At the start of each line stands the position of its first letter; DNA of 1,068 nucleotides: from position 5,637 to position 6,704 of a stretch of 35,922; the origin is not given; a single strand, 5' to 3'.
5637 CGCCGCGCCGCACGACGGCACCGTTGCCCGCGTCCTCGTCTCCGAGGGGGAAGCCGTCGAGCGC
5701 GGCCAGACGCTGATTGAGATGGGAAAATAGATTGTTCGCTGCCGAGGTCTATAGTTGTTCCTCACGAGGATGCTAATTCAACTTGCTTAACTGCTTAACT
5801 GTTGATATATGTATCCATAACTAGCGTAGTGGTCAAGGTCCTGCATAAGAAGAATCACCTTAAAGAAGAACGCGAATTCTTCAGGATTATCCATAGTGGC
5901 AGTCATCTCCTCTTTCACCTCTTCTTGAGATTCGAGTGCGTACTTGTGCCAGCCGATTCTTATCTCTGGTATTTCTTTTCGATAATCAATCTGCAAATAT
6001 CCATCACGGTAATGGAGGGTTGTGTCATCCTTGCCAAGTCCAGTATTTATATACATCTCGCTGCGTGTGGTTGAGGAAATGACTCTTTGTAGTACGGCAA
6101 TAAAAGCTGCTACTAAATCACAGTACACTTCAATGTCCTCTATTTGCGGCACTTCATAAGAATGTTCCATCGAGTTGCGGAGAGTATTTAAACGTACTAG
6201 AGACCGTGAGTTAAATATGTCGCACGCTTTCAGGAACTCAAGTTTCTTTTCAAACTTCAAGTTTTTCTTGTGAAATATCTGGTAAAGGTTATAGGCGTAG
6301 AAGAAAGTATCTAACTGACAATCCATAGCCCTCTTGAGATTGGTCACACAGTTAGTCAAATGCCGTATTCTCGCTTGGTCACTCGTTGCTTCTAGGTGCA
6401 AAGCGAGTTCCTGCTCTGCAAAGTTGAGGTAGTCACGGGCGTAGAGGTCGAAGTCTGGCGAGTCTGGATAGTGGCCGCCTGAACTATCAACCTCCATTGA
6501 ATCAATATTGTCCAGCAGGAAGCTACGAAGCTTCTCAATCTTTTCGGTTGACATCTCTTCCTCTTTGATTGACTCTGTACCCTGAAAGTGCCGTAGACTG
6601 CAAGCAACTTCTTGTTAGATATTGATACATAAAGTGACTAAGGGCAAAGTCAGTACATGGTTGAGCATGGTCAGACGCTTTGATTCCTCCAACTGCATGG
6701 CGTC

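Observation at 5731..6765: Low-GC single-gene island encoding an orphan HEPN-motif protein: candidate undescribed toxin or abortive-infection module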

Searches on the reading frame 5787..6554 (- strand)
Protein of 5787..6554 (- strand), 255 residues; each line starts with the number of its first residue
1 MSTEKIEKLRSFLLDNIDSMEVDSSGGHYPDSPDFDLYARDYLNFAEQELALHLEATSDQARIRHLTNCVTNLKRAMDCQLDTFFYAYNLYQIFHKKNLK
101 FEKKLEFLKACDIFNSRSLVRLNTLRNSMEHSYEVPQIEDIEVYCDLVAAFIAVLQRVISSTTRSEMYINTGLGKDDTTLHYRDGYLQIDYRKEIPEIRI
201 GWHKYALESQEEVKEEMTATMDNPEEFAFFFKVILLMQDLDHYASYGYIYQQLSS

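Call 4: search_protein_families(library=pfam, proteins=[window:5787-6554:-], max_evalue=10)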
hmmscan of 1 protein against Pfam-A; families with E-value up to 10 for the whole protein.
window:5787-6554:- (255 aa): 0 families

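Call 5: search_protein_families(library=padloc, proteins=[window:5787-6554:-], max_evalue=10)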
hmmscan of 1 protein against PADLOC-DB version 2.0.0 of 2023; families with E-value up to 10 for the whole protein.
window:5787-6554:- (255 aa): 0 families

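Call 6: search_protein_families(library=phrogs, proteins=[window:5787-6554:-], max_evalue=10)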
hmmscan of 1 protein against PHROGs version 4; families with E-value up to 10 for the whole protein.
window:5787-6554:- (255 aa): 0 families

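Call 7: search_protein_families(library=ncbifam, proteins=[window:5787-6554:-], max_evalue=10)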
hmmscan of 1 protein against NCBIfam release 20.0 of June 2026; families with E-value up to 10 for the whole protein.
window:5787-6554:- (255 aa): 1 family
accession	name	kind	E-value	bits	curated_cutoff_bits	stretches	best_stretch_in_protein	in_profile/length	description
TIGR03465.1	HpnD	equivalog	0.054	12.5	278.6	1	131-164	101-133/267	presqualene diphosphate synthase HpnD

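Call 8: find_homologous_proteins(query=window:5787-6554:-, max_evalue=0.01)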
Query window:5787-6554:- (255 aa): 27 proteins with E <= 0.01 among 349 candidates.
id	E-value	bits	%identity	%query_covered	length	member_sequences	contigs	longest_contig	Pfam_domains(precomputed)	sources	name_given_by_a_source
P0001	1.1e-63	233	48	97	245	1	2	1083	-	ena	-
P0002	1.7e-60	223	48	98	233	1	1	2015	-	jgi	jgi:hypothetical protein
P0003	7.2e-58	214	46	97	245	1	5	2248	-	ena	-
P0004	2.6e-57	212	45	97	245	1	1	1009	-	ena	-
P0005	3.0e-57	212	45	97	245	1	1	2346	-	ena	-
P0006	6.8e-56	208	44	99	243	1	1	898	-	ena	-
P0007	2.2e-55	206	47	99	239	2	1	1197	-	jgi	jgi:hypothetical protein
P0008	2.0e-54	203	46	99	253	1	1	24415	-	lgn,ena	-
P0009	1.4e-53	200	44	98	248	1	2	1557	-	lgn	-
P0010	1.4e-52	197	45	85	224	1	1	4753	-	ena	-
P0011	3.3e-52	196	45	97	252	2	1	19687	-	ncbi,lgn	-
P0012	3.6e-52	196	43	98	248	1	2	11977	-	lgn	-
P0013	6.4e-52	195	45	98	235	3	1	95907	-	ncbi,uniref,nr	ncbi:hypothetical protein [Paenibacillus sp. 1001270B_150601_E10]|uniref:hypothetical protein n=1 Ta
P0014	8.2e-52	194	43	100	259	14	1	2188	-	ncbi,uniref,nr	ncbi:hypothetical protein DPN68_12920 [Flavobacterium tibetense]|uniref:Uncharacterized protein n=1 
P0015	3.7e-51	192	50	85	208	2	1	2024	-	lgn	-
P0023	3.7e-46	176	41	99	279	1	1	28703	-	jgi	jgi:hypothetical protein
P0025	1.3e-39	154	40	98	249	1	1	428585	-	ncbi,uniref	ncbi:hypothetical protein [Paenibacillus sp. 22594]|uniref:hypothetical protein n=1 Tax=Paenibacillu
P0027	2.1e-37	147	40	85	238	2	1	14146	-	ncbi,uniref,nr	ncbi:hypothetical protein [Pelosinus baikalensis]|uniref:DUF4145 domain-containing protein n=1 Tax=P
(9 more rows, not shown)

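Call 10: search_solved_structures(query=window:5787-6554:-, max_evalue=10)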
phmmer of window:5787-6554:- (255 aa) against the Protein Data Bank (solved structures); distinct sequences matched with E-value up to 10: 1.
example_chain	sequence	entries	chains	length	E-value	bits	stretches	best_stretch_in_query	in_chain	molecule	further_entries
7nac_8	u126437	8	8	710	0.06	16.3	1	72-171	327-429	NOC2 isoform 1 | Nucleolar complex protein 2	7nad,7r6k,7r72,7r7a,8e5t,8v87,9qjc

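Call 12: search_protein_families(library=pfam, alignment_id=A1, max_evalue=10)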
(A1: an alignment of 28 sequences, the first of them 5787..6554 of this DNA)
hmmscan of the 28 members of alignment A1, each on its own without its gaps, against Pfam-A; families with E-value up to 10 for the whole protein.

A. member 1, window:5787-6554:- (255 aa): 0 families

B. families by the number of members that match (of 28 scanned): 3 families
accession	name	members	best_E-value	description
PF21716.3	dnstrm_HI1420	3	0.04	Probable addiction module antidote protein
PF11970.14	GPR_Gpa2_C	2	0.03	G protein-coupled glucose receptor regulating Gpa2 C-term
PF18730.6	HEPN_Cthe2314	1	0.012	Cthe_2314-like HEPN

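Call 14: search_solved_structures(query=A1, max_evalue=10)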
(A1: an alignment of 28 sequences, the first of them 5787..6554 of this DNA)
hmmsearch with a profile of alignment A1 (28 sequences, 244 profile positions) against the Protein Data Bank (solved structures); distinct sequences matched with E-value up to 10: 1.
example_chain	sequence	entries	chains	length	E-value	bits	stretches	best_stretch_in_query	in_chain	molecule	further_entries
9kos_A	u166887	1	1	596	0.43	13.3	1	91-136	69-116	Angiotensin-converting enzyme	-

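Call 22: predict_structure(alignment_id=A1)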
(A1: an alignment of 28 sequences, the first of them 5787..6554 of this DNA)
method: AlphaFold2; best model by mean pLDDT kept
length: 255 residues; sequences in the alignment: 28
mean_pLDDT: 88.3   pTM: 0.84
mean pLDDT of the five models: 88.3, 87.7, 87.0, 86.7, 86.6
residues with pLDDT >= 90: 161; 70-90: 71; 50-70: 21; < 50: 2
segments of 3 or more residues with pLDDT < 50: none
pLDDT, mean of each block of 10 residues (from residue 1): 88 92 74 90 97 95 94 95 94 86 92 91 85 79 94 94 87 55 82 93 78 90 94 93 91 92
secondary structure, 60 per line:
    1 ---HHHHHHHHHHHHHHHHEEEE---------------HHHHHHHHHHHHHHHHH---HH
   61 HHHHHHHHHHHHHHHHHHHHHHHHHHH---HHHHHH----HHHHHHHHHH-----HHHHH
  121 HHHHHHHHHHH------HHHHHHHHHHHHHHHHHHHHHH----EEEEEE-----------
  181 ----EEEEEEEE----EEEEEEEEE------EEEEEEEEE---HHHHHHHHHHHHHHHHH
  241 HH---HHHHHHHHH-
elements in order: H4-19 E20-23 H39-55 H59-87 H91-96 H101-110 H116-131 H138-159 E164-169 E185-192 E197-205 E212-220 H224-242 H246-254

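Call 25: find_encoding_contigs(protein=P0013, flank=10000, max_places=3)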
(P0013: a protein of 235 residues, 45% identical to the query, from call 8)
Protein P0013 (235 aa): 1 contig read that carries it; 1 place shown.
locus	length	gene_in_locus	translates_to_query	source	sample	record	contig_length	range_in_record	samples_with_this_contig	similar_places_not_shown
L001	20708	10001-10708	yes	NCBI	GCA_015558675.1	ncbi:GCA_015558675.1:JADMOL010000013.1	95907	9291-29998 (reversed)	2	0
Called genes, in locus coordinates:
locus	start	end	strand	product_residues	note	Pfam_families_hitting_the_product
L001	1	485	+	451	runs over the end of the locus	PF00342:PGI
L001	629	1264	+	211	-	PF01205:Impact_N, PF09186:DUF1949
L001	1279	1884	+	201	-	PF00440:TetR_N, PF13305:TetR_C_33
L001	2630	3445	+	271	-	PF00528:BPD_transp_1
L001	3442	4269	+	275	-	PF00528:BPD_transp_1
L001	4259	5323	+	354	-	PF00005:ABC_tran, PF13304:AAA_21 (weak)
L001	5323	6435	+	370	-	PF01547:SBP_bac_1, PF13531:SBP_bac_11, PF13416:SBP_bac_8, PF13343:SBP_bac_6 (weak)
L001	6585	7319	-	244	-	PF03009:GDPD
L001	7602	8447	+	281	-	PF23023:Anti-Pycsar_Apyc1, PF00753:Lactamase_B (weak), PF12706:Lactamase_B_2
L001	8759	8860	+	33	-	-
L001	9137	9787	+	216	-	PF00589:Phage_integrase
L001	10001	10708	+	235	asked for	-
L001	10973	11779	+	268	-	-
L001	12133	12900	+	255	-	-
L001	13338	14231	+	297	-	PF13489:Methyltransf_23, PF13679:Methyltransf_32 (weak), PF05175:MTS (weak), PF13847:Methyltransf_31, PF08241:Methyltransf_11, PF08242:Methyltransf_12, PF13649:Methyltransf_25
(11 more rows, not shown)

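Call 26: find_encoding_contigs(protein=P0025, flank=10000, max_places=3)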
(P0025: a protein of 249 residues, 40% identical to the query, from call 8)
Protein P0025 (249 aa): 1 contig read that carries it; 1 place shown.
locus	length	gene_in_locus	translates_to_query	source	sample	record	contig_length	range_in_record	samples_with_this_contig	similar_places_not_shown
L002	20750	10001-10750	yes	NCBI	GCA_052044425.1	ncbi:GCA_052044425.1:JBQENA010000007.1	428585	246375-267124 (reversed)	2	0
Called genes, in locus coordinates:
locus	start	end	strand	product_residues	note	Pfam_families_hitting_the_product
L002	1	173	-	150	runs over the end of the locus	PF01978:TrmB (faint), PF01047:MarR, PF12802:MarR_2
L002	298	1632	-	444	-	PF02056:Glyco_hydro_4, PF11975:Glyco_hydro_4C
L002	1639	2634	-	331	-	PF01869:BcrAD_BadFG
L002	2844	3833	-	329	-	PF00356:LacI, PF00532:Peripla_BP_1, PF13407:Peripla_BP_4, PF13377:Peripla_BP_3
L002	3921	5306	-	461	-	PF01547:SBP_bac_1, PF13416:SBP_bac_8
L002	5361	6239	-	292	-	PF00528:BPD_transp_1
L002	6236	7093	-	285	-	PF00528:BPD_transp_1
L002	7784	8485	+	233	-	-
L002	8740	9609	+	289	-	-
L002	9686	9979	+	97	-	PF24741:AlkZ-rel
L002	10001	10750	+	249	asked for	-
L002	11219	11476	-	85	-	PF13560:HTH_31, PF12844:HTH_19, PF01381:HTH_3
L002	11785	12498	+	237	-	-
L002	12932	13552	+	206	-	PF00293:NUDIX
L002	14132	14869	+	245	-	PF00696:AA_kinase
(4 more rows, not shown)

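Call 27: fold_search(model_id=the predicted structure, library=pdb)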
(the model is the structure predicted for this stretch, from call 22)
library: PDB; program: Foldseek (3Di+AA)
matches with E <= 10: 698; with E <= 0.001: 0
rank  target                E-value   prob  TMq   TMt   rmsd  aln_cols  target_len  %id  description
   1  5yep_B                4.5e-02  0.98  0.29  0.47   5.9       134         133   13  Crystal structure of SO_3166-SO_3165 from Shewanella oneidensis (released 2018-03-28)
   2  1jog_A                5.3e-02  0.99  0.32  0.52   4.8       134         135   10  Structure of HI0074 from Heamophilus Influenzae reveals the fold of a substrate binding domain of a nucleotidyltransfe (released 2002-12-18)
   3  3qc1                  5.9e-02  0.38  0.16  0.21  20.5       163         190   19  Protein Phosphatase Subunit: Alpha4 (released 2011-03-30)
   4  8p0w_J                7.8e-02  0.15  0.15  0.18  22.8       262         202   10  Structure of the human Commander complex COMMD ring (released 2024-03-20)
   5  4v1o_W                8.7e-02  0.15  0.18  0.12  19.2       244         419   12  Architecture of the RNA polymerase II-Mediator core transcription initiation complex (released 2015-02-04)
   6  6m6w_B                9.2e-02  0.96  0.29  0.49   5.8       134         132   12  Crystal structure the toxin-antitoxin MntA-HpeT mutant-Y104A (released 2020-09-30)
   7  4h62_Q                9.7e-02  0.12  0.16  0.16  18.6       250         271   11  Structure of the Saccharomyces cerevisiae Mediator subcomplex Med17C/Med11C/Med22C (released 2012-10-31)
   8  5yep_C                1.0e-01  0.84  0.27  0.42   6.5       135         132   12  Crystal structure of SO_3166-SO_3165 from Shewanella oneidensis (released 2018-03-28)
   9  3u8p_B                1.2e-01  0.41  0.25  0.21  16.1       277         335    7  Cytochrome b562 integral fusion with EGFP (released 2012-08-29)
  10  9dnm_A                1.4e-01  0.23  0.19  0.13  14.7       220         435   12  Structure of rat beta-arrestin 1 bound to allosteric inhibitor (released 2025-01-22)
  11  4ncq_B                1.4e-01  0.89  0.25  0.46   6.4       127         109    9  Crystal structure of NiSOD H1A mutant (released 2014-12-24)
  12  6m6u_H                1.7e-01  0.92  0.30  0.50   5.4       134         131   14  Crystal structure the toxin-antitoxin MntA-HpeT mutant-D39ED41E (released 2020-09-30)
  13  1t6i_B                1.7e-01  0.90  0.27  0.49   5.7       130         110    9  Nickel Superoxide Dismutase (NiSOD) Apo Structure (released 2004-07-13)
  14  7bxo_F                1.8e-01  0.95  0.31  0.53   4.9       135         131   10  Crystal structure of the toxin-antitoxin with AMP-PNP (released 2020-09-30)
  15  6egc                  2.0e-01  0.63  0.27  0.41  12.8       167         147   13  Single-chain version of 2L4HC2_23 (PDB 5J0K) (released 2019-05-29)
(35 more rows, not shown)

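Call 28: fold_search(model_id=the predicted structure, library=viral)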
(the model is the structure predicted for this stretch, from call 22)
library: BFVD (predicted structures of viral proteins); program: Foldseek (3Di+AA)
matches with E <= 10: 916; with E <= 0.001: 0
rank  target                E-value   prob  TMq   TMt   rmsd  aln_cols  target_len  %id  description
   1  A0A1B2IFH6            5.8e-03  0.66  0.15  0.16  18.7       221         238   11  (no name in the UniProt tables at hand)
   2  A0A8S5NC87            2.3e-02  1.00  0.41  0.51   4.3       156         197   12  Uncharacterized protein [Siphoviridae sp. ctwWa4]
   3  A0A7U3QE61            2.7e-02  0.12  0.12  0.15  22.5       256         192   13  VP4B (Fragment) [P virus]
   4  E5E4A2                4.0e-02  0.28  0.22  0.20  13.1       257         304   11  Uncharacterized protein [Acinetobacter phage Acj61]
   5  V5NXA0                4.4e-02  0.60  0.21  0.20  14.5       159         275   12  F-US11 protein [Chelonid alphaherpesvirus 5]
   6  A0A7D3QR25            4.7e-02  0.44  0.17  0.08  14.9       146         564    9  (no name in the UniProt tables at hand)
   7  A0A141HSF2            8.1e-02  0.85  0.22  0.28  17.1       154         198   12  (no name in the UniProt tables at hand)
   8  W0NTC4                8.5e-02  0.18  0.15  0.11  17.9       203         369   10  2b protein [Tobacco rattle virus]
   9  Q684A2                1.0e-01  0.77  0.20  0.35   8.0       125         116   13  (no name in the UniProt tables at hand)
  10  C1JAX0                1.1e-01  0.14  0.15  0.13  23.9       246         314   10  (no name in the UniProt tables at hand)
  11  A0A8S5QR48            1.2e-01  0.28  0.15  0.11  17.5       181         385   10  Uncharacterized protein [Myoviridae sp. ctgXL3]
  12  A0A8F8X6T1            1.2e-01  0.25  0.16  0.16  19.3       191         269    9  (no name in the UniProt tables at hand)
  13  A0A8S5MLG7            1.3e-01  0.54  0.22  0.31  16.2       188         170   14  Uncharacterized protein [Caudovirales sp. ct1Jx6]
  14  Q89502                1.3e-01  0.51  0.12  0.12  13.8        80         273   10  p30 [Beet yellow stunt virus]
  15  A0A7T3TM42            1.3e-01  0.18  0.20  0.24  14.9       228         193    9  Uncharacterized protein [Serratia phage vB_SmaM_Yaphecito]
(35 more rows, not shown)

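Call 29: search_protein_representatives(protein=window:5787-6554:-)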
Query: 255 residues. Proteins with E-value up to 0.001 (for the whole library): 719; up to 1e-10: 282; up to 1e-30: 86. The best 150 are listed.
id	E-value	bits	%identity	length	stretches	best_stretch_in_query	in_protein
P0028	1.4e-77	277.0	100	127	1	129-255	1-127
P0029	5.7e-56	206.3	52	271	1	5-239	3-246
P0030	1.5e-52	195.2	42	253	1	4-251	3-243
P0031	5.9e-52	193.2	42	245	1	5-254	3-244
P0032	6.1e-52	193.1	41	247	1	6-254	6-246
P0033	2.3e-51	191.2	47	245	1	7-252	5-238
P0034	7.9e-50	186.2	46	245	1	6-253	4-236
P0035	8.7e-50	186.1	43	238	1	5-251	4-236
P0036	1.5e-49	185.3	42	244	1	3-254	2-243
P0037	4.5e-49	183.7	43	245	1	6-250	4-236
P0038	7.6e-49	183.0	45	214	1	37-253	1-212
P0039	4.1e-48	180.6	42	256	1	3-251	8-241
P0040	4.2e-48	180.6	47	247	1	7-253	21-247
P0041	1.3e-47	179.0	45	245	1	4-242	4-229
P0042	3.3e-47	177.6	47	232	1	5-254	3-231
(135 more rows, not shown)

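Call 33: search_protein_families(library=pfam, alignment_id=A2, max_evalue=1)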
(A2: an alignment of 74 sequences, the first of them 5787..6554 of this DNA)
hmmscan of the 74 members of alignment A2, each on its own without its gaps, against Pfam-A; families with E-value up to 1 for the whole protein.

A. member 1, window:5787-6554:- (255 aa): 0 families

B. families by the number of members that match (of 74 scanned): 38 families (the first 25 are shown)
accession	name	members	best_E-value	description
PF01934.22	HepT-like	2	0.00063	Ribonuclease HepT-like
PF22133.1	Toxin_BN_H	1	0.0028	Botulinum neurotoxin, helical domain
PF01244.27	Peptidase_M19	1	0.0038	Membrane dipeptidase (Peptidase family M19)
PF22598.2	CdsD_PD2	1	0.0091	CdsD, periplasmic PD2 domain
PF21581.3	SCD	1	0.033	Stromalin conservative domain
PF03233.18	Cauli_AT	1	0.039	Aphid transmission protein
PF16270.11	DUF4923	1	0.047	Lipocalin-like domain (DUF4923)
PF11263.13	Attachment_P66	1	0.05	Borrelia burgdorferi attachment protein P66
PF04568.17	IATP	1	0.053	Mitochondrial ATPase inhibitor, IATP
PF13686.11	DrsE_2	1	0.055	DsrE/DsrF/DrsH-like family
PF12482.14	DUF3701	1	0.055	Phage integrase protein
PF01670.23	Glyco_hydro_12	1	0.06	Glycosyl hydrolase family 12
PF09298.16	FAA_hydrolase_N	1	0.064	Fumarylacetoacetase N-terminal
PF20292.4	MC7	1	0.066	ABC-three component (ABC-3C) system Middle Component 7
PF24765.1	SAC9_C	1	0.067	SAC9 C-terminal domain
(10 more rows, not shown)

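Call 34: search_solved_structures(query=A2, max_evalue=10)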
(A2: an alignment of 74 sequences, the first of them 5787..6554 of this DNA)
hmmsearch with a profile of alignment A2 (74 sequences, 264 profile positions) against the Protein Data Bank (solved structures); distinct sequences matched with E-value up to 10: 0.

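Call 35: find_encoding_contigs(protein=window:5787-6554:-, flank=10000, max_places=6)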
Protein window:5787-6554:- (255 aa): 3 contigs read that carry it; 3 places shown.
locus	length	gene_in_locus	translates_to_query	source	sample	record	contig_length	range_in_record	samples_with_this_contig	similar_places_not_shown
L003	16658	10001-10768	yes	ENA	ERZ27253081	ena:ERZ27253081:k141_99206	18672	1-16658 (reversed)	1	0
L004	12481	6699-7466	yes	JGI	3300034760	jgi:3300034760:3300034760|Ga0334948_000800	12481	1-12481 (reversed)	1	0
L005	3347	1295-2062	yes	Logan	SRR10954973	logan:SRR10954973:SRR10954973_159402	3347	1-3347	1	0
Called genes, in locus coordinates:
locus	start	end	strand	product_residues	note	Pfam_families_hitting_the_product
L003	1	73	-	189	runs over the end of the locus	PF02308:MgtC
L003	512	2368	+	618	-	PF01590:GAF, PF13185:GAF_2, PF13492:GAF_3, PF00512:HisKA, PF02518:HATPase_c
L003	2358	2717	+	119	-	PF00072:Response_reg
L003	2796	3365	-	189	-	-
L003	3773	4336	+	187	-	PF12917:YfbR-like, PF13023:HD_3, PF01966:HD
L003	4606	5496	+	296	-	PF10672:Methyltrans_SAM, PF03602:Cons_hypoth95 (weak)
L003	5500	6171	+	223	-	PF01728:FtsJ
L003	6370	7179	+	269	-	PF22435:MRM3-like_sub_bind, PF08032:SpoU_sub_bind (faint), PF00588:SpoU_methylase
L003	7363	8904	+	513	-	-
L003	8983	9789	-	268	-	PF23441:SDR, PF00106:adh_short, PF08659:KR, PF13561:adh_short_C2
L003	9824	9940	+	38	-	-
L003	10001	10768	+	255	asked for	-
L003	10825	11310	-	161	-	PF21139:BT_MCC_alpha, PF25997:BSH_YhbJ (faint), PF05896:NQRA_N (faint), PF25973:BSH_CzcB (faint), PF00364:Biotin_lipoyl, PF25917:BSH_RND, PF25919:BSH_CusB (weak), PF25984:BSH_YknX (faint)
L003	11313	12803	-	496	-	PF00289:Biotin_carb_N, PF02222:ATP-grasp (weak), PF02786:CPSase_L_D2, PF07478:Dala_Dala_lig_C, PF02785:Biotin_carb_C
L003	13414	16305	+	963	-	-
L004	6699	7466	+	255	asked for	-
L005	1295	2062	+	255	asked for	-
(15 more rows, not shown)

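Call 36: find_encoding_contigs(protein=P0023, flank=10000, max_places=3)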
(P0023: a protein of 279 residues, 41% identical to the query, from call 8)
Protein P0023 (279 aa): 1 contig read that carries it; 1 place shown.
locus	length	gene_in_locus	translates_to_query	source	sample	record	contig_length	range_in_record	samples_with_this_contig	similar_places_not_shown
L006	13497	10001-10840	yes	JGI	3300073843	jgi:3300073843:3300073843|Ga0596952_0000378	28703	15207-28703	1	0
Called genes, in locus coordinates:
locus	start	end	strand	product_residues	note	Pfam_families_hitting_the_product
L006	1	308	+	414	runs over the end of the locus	PF02397:Bac_transf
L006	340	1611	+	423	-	PF02844:GARS_N, PF01071:GARS_A, PF02655:ATP-grasp_3 (weak), PF02843:GARS_C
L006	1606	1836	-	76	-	PF19868:DUF6341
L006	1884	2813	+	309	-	PF19992:DUF6427 (weak)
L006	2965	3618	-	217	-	PF14681:UPRTase, PF00156:Pribosyltran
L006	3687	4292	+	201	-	PF14063:DUF4254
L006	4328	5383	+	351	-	PF01075:Glyco_transf_9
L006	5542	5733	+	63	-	PF02416:TatA_B_E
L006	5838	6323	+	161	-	-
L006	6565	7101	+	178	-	-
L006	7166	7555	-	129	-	PF18936:DUF5684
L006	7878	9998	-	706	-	PF09371:Tex_N, PF22706:Tex_central_region, PF16921:Tex_YqgF, PF14635:HHH_7, PF12836:HHH_3, PF17674:HHH_9, PF00575:S1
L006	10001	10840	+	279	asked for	-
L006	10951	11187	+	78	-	-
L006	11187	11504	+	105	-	PF05016:ParE_toxin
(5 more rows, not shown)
